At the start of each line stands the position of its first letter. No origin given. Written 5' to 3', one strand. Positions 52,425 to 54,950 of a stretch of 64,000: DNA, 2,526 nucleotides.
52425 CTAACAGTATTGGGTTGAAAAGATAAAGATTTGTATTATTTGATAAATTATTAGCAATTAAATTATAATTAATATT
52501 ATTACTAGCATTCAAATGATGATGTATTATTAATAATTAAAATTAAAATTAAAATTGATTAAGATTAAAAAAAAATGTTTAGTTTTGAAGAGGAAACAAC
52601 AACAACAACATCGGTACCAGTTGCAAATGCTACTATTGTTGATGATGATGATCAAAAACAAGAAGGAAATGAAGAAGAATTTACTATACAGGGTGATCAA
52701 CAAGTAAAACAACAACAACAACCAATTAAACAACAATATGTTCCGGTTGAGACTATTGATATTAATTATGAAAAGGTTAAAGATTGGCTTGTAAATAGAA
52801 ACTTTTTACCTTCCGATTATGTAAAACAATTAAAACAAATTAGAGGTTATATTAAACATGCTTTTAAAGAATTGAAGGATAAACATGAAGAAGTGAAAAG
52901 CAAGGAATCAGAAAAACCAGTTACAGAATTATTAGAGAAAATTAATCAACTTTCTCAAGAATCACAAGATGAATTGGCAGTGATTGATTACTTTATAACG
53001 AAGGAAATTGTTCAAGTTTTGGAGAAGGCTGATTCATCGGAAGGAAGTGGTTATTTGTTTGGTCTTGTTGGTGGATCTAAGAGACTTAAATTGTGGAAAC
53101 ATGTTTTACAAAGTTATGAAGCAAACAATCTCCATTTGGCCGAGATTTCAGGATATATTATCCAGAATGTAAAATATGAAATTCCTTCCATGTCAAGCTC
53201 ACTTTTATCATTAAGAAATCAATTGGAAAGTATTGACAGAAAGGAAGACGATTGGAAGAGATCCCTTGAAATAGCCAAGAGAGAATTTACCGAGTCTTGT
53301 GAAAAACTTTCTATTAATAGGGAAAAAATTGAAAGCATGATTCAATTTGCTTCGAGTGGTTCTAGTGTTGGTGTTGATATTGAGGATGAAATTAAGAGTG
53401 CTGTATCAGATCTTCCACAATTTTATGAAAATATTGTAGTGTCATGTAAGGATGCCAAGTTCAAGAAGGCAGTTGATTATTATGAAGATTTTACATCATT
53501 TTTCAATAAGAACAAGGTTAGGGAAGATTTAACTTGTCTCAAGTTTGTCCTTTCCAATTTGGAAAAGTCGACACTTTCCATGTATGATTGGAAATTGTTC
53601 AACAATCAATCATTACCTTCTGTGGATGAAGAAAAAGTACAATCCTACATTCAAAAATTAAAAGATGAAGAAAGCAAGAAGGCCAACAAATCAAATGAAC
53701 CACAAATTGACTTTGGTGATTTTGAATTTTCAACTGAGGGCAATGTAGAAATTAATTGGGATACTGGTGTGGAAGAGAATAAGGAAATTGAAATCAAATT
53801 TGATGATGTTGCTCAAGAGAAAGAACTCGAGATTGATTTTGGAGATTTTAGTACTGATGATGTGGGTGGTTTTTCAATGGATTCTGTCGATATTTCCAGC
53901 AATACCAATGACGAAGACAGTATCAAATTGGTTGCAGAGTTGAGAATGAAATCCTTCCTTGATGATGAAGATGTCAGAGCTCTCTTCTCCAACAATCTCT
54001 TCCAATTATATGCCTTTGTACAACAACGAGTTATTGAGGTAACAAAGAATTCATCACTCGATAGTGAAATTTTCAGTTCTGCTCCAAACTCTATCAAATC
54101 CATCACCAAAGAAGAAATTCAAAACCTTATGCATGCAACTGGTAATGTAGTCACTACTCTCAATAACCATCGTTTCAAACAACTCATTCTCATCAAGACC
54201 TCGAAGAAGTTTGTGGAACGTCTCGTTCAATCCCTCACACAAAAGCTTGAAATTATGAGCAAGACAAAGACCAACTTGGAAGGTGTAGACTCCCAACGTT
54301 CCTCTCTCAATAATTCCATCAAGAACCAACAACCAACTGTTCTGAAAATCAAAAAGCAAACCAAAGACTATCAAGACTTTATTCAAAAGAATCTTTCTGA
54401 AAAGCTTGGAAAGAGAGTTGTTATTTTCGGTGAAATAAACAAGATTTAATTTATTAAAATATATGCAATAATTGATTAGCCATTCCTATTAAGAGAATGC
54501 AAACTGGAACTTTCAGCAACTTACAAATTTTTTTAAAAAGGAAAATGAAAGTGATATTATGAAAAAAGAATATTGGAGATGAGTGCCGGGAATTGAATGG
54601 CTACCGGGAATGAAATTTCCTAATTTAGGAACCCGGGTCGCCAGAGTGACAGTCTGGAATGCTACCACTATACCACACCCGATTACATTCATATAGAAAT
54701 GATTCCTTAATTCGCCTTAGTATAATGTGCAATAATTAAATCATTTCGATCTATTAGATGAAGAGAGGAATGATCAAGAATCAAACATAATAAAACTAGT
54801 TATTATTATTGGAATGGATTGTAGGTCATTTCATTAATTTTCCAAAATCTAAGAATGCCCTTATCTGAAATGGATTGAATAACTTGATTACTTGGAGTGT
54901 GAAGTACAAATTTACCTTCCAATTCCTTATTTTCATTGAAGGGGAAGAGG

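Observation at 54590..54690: tRNA-Asp-like relic with a palindromic insertion in the T-loop and no acceptor stem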

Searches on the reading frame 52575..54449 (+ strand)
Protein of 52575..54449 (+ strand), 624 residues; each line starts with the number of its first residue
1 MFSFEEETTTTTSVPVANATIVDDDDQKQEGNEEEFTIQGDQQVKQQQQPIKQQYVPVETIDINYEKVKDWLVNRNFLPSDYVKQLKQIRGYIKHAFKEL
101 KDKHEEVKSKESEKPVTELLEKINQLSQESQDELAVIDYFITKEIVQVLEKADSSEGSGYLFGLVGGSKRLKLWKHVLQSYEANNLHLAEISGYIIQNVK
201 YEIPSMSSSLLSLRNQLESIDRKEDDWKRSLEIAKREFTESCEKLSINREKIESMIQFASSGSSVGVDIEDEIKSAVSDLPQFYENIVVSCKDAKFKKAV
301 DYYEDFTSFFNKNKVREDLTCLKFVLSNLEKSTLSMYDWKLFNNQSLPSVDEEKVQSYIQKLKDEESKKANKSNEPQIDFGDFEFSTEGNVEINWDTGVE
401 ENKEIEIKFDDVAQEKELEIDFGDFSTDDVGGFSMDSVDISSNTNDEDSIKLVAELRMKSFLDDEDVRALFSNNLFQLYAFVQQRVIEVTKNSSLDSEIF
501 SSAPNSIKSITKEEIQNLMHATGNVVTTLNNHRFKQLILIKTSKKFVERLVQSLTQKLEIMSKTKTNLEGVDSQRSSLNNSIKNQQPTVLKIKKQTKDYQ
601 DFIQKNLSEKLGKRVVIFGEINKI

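Call 9: find_encoding_contigs(protein=window:52575-54449:+, flank=3000, max_places=4)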
Protein window:52575-54449:+ (624 aa): no gene with exactly this product is on record in the collection.

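Call 10: search_protein_families(library=pfam, proteins=[window:52575-54449:+])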
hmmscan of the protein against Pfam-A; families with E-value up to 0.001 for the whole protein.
window:52575-54449:+ (624 aa): 1 family
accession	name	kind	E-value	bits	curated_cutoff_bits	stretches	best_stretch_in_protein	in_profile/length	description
PF05600.17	CDK5RAP3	-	5.4e-125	418.5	22.6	1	61-616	6-498/502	CDK5 regulatory subunit-associated protein 3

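Call 11: find_homologous_proteins(query=window:52575-54449:+)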
Query window:52575-54449:+ (624 aa): 5 proteins with E <= 0.001 among 8000 candidates.
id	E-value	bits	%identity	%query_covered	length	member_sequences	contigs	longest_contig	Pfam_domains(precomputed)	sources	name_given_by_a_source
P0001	0.0e+0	1333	100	100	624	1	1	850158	PF05600.18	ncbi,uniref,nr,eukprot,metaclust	ncbi:DUF773 domain-containing protein [Naegleria gruberi]|uniref:DUF773 domain-containing protein n=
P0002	2.2e-238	811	62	100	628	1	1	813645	PF05600.18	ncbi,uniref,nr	ncbi:hypothetical protein C9374_011394 [Naegleria lovaniensis]|uniref:Uncharacterized protein n=1 Ta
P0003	2.4e-231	788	63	96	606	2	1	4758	PF05600.18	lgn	-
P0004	9.7e-144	499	45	100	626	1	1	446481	PF05600.18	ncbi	ncbi:hypothetical protein ABK040_009765 [Willaertia magna]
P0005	8.5e-35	139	26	92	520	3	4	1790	PF05600.18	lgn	-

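Call 15: find_encoding_contigs(protein=P0002, flank=4000, max_places=3)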
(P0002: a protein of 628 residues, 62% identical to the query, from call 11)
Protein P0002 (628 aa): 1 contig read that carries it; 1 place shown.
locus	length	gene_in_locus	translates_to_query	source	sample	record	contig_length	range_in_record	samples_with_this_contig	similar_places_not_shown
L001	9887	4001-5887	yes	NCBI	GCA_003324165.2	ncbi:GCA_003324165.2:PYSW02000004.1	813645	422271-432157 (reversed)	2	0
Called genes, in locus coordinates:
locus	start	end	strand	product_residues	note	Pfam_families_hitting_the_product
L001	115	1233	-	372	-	PF00022:Actin (weak)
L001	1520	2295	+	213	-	-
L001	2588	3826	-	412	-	-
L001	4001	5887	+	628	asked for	PF05600:CDK5RAP3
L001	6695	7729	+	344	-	-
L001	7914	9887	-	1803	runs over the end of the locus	-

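Call 16: find_encoding_contigs(protein=P0004, flank=4000, max_places=3)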
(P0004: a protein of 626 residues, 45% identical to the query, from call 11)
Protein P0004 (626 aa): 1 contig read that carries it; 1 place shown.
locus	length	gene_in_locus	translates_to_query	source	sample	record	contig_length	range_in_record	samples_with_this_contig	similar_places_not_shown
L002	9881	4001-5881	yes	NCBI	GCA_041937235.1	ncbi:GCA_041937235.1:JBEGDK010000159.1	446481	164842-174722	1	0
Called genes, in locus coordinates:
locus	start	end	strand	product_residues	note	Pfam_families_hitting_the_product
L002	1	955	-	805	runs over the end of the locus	-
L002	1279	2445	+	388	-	-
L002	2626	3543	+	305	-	-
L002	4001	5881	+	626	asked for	PF05600:CDK5RAP3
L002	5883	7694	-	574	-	-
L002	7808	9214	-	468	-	PF01757:Acyl_transf_3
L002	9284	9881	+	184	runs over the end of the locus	PF00085:Thioredoxin, PF13098:Thioredoxin_2 (weak)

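Call 19: find_encoding_contigs(protein=P0003, flank=4000, max_places=3)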
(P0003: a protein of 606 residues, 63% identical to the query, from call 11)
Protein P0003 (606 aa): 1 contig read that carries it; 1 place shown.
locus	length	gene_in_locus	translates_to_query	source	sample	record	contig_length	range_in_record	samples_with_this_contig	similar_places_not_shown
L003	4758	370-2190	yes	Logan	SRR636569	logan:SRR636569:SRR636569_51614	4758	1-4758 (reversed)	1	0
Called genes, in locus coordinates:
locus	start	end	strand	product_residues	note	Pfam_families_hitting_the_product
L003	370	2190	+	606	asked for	PF05600:CDK5RAP3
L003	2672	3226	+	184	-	-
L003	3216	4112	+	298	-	PF03357:Snf7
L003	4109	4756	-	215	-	?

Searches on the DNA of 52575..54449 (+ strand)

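Call 62: search_rna_families(sources=[L001, L002, L003, L010, L011], threshold=gathering)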
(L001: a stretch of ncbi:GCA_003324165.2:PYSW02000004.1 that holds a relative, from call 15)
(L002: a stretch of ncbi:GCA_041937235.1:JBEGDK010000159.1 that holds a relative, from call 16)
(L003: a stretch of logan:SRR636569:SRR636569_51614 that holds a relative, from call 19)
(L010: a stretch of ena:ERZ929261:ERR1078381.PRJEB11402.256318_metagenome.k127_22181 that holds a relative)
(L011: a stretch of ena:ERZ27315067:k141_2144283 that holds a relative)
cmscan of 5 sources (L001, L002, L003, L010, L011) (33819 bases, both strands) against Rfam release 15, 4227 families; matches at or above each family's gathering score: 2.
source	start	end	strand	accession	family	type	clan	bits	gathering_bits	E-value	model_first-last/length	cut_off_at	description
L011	542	612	-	RF00005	tRNA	Gene; tRNA;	CL00001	57.1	29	5.8e-10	1-71/71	no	tRNA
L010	3210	3280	-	RF00005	tRNA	Gene; tRNA;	CL00001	52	29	1.5e-08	1-71/71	no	tRNA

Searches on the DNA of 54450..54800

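Call 7: search_rna_families(source=window, start=54450, end=54800, threshold=evalue, max_evalue=10, show_alignments=5)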
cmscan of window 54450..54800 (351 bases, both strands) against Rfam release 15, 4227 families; matches with E-value up to 10: 3.
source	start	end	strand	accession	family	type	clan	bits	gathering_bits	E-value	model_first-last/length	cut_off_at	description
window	54596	54682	-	RF00005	tRNA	Gene; tRNA;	CL00001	25.2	29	0.0038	1-71/71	no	tRNA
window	54605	54635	+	RF01167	sn2429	Gene; snRNA; snoRNA; CD-box;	-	14.7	50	4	1-77/77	no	Small nucleolar RNA sn2429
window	54468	54556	-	RF04329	snoMe18S-C1367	Gene; snRNA; snoRNA; CD-box;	-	14.7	101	4.1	1-110/110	no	Drosophila C/D box small nucleolar RNA snoMe18S-C1367 family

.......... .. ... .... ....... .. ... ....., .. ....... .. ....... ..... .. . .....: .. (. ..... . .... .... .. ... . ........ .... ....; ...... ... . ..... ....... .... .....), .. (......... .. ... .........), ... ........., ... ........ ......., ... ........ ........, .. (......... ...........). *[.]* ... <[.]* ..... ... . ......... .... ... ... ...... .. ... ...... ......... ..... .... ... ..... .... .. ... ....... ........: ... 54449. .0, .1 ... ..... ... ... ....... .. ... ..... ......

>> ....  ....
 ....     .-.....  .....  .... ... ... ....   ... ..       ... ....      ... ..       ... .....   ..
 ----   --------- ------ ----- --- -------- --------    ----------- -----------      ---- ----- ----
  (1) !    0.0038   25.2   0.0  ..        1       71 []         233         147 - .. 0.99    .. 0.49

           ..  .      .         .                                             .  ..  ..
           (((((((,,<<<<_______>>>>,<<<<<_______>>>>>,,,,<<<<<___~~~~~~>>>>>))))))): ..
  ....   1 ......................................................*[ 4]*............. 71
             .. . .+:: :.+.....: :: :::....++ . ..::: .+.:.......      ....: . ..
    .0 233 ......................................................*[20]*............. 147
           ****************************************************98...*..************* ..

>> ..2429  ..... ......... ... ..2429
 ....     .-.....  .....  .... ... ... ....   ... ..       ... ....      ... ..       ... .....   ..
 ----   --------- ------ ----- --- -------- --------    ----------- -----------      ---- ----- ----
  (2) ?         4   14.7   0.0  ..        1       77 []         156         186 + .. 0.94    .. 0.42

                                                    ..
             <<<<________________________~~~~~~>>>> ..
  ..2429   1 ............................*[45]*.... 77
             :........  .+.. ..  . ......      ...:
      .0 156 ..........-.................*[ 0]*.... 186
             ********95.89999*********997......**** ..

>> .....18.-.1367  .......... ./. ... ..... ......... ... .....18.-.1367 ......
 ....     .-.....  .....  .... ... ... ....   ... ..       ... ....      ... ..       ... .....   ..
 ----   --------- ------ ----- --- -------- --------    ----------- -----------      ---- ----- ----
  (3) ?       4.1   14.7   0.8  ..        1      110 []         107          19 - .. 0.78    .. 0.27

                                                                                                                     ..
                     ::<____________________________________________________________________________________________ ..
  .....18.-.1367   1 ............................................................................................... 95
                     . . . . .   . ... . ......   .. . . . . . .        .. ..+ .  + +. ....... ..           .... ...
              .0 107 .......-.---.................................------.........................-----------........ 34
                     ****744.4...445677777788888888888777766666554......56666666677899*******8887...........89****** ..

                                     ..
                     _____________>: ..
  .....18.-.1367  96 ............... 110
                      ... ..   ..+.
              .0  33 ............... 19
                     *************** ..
